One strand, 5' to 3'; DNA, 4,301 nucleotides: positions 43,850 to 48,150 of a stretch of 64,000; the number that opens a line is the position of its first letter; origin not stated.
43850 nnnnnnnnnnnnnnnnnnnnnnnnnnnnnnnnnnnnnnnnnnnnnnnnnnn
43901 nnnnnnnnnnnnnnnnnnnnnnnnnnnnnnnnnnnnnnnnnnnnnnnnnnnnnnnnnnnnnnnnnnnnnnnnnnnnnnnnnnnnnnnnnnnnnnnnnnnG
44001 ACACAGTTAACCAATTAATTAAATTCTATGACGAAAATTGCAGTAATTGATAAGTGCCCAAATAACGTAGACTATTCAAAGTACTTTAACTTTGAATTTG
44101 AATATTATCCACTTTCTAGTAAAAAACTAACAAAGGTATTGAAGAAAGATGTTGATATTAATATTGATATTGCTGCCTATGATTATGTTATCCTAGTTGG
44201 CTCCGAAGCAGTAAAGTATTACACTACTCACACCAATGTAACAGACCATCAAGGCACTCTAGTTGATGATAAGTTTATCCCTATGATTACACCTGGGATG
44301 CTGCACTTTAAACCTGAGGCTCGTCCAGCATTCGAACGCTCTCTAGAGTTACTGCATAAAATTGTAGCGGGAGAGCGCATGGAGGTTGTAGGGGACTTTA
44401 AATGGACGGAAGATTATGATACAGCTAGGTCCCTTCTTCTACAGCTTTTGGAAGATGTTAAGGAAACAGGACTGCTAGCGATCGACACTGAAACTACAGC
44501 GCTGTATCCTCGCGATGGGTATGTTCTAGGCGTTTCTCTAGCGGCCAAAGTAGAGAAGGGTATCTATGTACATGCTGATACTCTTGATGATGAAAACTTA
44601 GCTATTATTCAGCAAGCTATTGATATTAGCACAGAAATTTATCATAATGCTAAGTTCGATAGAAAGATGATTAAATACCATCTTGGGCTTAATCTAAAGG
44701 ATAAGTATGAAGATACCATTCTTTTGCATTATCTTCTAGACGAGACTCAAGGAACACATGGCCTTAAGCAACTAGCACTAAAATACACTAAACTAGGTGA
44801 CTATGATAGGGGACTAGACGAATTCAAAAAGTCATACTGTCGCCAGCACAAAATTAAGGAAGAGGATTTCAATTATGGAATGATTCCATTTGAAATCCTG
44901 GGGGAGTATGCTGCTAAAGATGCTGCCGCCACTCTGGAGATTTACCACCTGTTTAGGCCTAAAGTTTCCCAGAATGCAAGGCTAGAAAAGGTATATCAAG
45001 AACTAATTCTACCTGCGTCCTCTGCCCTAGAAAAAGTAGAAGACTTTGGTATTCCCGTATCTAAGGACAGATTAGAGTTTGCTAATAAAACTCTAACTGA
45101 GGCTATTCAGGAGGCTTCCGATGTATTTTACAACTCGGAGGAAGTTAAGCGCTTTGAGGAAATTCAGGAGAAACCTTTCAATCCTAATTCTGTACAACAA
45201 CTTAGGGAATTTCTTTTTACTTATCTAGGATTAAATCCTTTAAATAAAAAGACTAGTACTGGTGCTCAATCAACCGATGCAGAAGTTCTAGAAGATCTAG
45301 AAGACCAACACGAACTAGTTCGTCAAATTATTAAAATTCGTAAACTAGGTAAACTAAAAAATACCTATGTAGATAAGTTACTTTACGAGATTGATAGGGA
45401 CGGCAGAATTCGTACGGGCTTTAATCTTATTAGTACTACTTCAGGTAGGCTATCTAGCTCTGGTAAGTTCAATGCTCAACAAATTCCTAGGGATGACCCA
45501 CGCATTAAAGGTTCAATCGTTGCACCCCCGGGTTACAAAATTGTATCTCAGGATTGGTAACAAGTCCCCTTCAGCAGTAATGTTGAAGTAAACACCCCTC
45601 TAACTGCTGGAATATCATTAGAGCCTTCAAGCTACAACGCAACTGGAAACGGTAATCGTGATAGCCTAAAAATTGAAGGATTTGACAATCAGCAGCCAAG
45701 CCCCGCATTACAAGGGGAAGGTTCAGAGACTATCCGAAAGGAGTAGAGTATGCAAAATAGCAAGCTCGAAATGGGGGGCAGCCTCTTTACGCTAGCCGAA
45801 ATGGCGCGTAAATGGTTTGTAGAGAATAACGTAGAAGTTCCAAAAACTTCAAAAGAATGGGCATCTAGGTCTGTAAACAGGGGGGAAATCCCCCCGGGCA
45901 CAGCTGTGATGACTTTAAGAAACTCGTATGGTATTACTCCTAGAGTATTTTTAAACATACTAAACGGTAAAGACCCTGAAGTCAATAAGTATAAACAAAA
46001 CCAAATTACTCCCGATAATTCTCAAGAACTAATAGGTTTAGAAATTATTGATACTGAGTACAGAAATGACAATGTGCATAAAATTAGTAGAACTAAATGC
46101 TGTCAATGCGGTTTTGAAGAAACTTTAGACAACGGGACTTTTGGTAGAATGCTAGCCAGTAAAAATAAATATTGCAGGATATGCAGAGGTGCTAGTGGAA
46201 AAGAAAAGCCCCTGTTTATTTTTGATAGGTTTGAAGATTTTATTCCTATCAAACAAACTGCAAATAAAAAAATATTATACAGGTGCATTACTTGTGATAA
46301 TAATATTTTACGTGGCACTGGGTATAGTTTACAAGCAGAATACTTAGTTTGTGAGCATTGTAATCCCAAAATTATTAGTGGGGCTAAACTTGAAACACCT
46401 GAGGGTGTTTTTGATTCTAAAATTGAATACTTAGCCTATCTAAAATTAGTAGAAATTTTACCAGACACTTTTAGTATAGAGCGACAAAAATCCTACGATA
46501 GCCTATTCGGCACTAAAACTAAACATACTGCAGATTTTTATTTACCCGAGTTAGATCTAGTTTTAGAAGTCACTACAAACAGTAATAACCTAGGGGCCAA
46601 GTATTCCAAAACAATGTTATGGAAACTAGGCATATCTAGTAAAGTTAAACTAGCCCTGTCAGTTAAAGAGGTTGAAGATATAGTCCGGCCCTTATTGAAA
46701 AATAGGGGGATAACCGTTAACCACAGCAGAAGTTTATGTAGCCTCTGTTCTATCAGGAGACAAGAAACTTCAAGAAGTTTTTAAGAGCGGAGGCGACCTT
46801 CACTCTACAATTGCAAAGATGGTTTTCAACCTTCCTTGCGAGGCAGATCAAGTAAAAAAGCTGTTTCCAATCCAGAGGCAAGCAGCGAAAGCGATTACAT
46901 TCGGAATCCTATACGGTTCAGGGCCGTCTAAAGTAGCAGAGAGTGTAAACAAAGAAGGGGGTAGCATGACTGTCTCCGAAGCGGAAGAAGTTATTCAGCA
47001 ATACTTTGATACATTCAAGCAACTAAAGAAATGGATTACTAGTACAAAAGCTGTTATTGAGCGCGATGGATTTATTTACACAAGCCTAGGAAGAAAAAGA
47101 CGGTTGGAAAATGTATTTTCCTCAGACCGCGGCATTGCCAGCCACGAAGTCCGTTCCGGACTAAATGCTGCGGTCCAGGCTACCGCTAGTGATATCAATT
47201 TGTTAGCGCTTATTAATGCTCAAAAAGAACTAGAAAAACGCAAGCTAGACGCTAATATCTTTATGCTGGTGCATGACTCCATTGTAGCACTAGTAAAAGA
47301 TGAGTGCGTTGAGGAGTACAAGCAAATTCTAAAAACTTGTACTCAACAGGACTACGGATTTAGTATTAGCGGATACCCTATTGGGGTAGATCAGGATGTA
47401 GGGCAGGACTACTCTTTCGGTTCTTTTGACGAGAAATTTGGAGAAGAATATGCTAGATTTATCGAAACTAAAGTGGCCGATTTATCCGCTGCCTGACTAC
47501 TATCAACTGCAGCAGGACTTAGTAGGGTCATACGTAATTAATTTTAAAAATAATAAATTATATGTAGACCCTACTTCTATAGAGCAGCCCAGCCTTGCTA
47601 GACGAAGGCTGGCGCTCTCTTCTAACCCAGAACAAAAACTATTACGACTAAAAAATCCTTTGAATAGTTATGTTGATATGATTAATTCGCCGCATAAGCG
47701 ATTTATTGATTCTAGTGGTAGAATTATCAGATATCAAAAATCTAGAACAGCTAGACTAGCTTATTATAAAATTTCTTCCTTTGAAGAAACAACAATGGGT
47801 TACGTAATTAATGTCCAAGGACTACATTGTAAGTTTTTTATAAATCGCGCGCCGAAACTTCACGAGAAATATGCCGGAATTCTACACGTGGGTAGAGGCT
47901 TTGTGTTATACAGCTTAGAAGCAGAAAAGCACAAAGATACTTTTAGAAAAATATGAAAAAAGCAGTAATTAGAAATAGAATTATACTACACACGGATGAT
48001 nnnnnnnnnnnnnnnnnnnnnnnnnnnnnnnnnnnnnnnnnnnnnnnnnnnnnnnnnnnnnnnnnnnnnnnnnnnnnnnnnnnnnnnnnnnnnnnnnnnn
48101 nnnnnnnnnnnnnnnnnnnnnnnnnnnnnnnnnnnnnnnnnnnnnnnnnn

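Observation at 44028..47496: Family-A DNA polymerase interrupted exactly at motif A by a 1.18-kb insert; simple excision does not restore the expected SQIELRI residues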

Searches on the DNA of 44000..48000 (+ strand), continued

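Call 53: search_dna_similar(query=L011:2729-3083:+, collection=phages, mode=distant, max_evalue=0.001, max_rows=25)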
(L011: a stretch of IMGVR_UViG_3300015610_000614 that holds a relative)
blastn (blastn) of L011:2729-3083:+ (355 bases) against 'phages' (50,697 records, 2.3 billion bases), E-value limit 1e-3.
Records with a match: 135; places in all: 146; records where one place covers at least 80% of the query: 0.
Best place of each record, by identity: 95-99% 1; 90-95% 7; 80-90% 45; 60-80% 82.
By first word of the organism name: Pseudomonas 36; Escherichia 28; Bacillus 21; Aeromonas 10; Salmonella 9; Vibrio 6; Kayfunavirus 4; Klebsiella 4; Yersinia 3; Caudoviricetes 2; and 9 more.
By host as written in the record: - 20; Pseudomonas aeruginosa 16; Escherichia coli 13; Pseudomonas aeruginosa PAO1 5; Bacillus subtilis 3; Aeromonas hydrophila ATCC 7966 3; Aeromonas hydrophila 3; Pseudomonas aeruginosa ATCC 27853 3; and 45 more.
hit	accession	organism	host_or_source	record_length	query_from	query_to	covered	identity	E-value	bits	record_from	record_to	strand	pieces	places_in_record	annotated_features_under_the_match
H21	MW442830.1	Flavobacterium phage FPSV-D18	Flavobacterium psychrophilum FPS-D8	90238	44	205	46%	71.8%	3e-14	84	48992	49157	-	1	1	record has no annotation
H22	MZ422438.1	Listeria phage LPJP1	Listeria grayi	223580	57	201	41%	71.4%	1e-6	59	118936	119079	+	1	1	none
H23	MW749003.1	Bacillus phage vB_BspM_Internexus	Bacillus sp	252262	20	156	39%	75.2%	1e-13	82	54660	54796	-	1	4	none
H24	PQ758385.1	Pseudomonas phage 124.01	Pseudomonas aeruginosa 147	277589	54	193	39%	70.6%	5e-6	57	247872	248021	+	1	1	none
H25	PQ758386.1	Pseudomonas phage 2PS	Pseudomonas aeruginosa 147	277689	54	193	39%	70.6%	5e-6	57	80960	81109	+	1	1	none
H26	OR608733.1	Pseudomonas phage 6B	Pseudomonas aeruginosa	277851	54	193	39%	70.6%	5e-6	57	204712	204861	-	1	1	hypothetical protein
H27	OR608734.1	Pseudomonas phage 9-Ps-8B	Pseudomonas aeruginosa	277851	54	193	39%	70.6%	5e-6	57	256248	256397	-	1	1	hypothetical protein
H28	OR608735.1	Pseudomonas phage 9Ps-7B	Pseudomonas aeruginosa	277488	54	193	39%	70.6%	5e-6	57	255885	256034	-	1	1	hypothetical protein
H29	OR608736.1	Pseudomonas phage 14Ps5-6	Pseudomonas aeruginosa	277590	54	193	39%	70.6%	5e-6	57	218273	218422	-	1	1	hypothetical protein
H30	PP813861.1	Pseudomonas phage vB_PaeM_FBPa36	Pseudomonas sp.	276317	54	193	39%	70.6%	5e-6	57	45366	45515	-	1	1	none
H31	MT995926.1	Pseudomonas phage T2P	sewage treatment plant (STP) of a ...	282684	55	192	39%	70.2%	5e-5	54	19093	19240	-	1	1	none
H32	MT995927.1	Pseudomonas phage U1B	Pseudomonas aeruginosa PAO1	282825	55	192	39%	70.2%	5e-5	54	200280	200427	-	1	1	none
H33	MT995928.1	Pseudomonas phage U5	Pseudomonas aeruginosa PAO1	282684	55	192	39%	70.2%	5e-5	54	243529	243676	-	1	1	none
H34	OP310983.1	Pseudomonas phage Koomba boorn-mokiny kep-wari Wadjak 1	Pseudomonas aeruginosa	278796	55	192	39%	70.2%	5e-5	54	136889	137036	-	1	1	none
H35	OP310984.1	Pseudomonas phage Koomba boorn-mokiny kep-wari Wadjak 2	Pseudomonas aeruginosa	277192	55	192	39%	70.2%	5e-5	54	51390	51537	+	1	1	none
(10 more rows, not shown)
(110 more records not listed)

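Call 72: get_annotated_region(hit=H15, flank=2500)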
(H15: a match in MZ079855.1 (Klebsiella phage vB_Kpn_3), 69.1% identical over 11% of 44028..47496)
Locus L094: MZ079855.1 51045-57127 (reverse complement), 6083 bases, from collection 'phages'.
description: Klebsiella phage vB_Kpn_3, partial genome.
organism: Klebsiella phage vB_Kpn_3 (NCBI taxid 2836075)
taxonomy: Viruses; Duplodnaviria; Heunggongvirae; Uroviricota; Caudoviricetes; Demerecviridae; Sugarlandvirus
host: MDR-Klebsiella pneumoniae; source: wastewater samples were collected from Qaem hospitals; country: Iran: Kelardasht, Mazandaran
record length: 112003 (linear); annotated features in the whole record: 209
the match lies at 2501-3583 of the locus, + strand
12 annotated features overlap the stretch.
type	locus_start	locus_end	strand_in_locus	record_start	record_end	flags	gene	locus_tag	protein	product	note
CDS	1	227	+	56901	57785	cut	-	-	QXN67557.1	putative replicative DNA helicase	-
CDS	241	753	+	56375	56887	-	-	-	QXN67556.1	prohead assembly scaffold protein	-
CDS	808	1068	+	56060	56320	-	-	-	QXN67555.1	hypothetical protein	hypothetical protein 18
CDS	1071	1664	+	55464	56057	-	-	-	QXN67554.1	DNA replication primase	-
CDS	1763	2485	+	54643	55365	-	-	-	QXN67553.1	hypothetical protein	hypothetical protein 68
CDS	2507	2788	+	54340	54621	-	-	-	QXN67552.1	DNA polymerase 2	-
CDS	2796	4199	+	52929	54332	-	-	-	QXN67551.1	DNA polymerase 1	-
CDS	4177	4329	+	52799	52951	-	-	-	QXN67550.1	DNA polymerase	-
CDS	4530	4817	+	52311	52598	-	-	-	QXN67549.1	hypothetical protein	hypothetical protein 17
CDS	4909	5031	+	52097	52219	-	-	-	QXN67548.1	recombination-related endonuclease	-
CDS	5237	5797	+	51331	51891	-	-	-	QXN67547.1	helicase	-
CDS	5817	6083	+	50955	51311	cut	-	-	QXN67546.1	putative ATP-dependent helicase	-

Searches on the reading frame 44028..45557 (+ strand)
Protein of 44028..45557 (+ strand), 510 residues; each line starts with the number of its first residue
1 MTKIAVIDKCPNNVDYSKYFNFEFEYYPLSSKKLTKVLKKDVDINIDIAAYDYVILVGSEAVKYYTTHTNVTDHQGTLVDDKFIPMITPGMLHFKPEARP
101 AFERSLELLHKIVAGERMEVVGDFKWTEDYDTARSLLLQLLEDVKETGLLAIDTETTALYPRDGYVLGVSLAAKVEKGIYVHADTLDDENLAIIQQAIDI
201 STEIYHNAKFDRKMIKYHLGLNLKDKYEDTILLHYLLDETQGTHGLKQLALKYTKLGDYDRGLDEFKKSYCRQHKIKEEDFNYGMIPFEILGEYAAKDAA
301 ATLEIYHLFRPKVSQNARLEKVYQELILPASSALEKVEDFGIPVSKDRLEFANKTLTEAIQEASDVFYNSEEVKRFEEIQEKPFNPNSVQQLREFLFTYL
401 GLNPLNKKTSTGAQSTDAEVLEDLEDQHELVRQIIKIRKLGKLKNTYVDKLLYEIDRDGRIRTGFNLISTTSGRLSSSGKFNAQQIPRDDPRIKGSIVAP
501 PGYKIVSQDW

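Call 4: search_protein_families(library=pfam, proteins=[window:44028-45557:+], max_evalue=0.1)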
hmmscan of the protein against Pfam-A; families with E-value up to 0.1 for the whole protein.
window:44028-45557:+ (510 aa): 3 families
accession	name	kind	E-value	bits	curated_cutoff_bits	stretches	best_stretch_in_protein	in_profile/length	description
PF00476.26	DNA_pol_A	-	3.1e-30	105.8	34.3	1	374-510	20-159/381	DNA polymerase family A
PF01612.26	DNA_pol_A_exo1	-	3.4e-19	69.7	23.6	1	135-313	8-172/173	3'-5' exonuclease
PF07719.23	TPR_2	-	0.085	13.5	27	0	246-269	4-27/34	Tetratricopeptide repeat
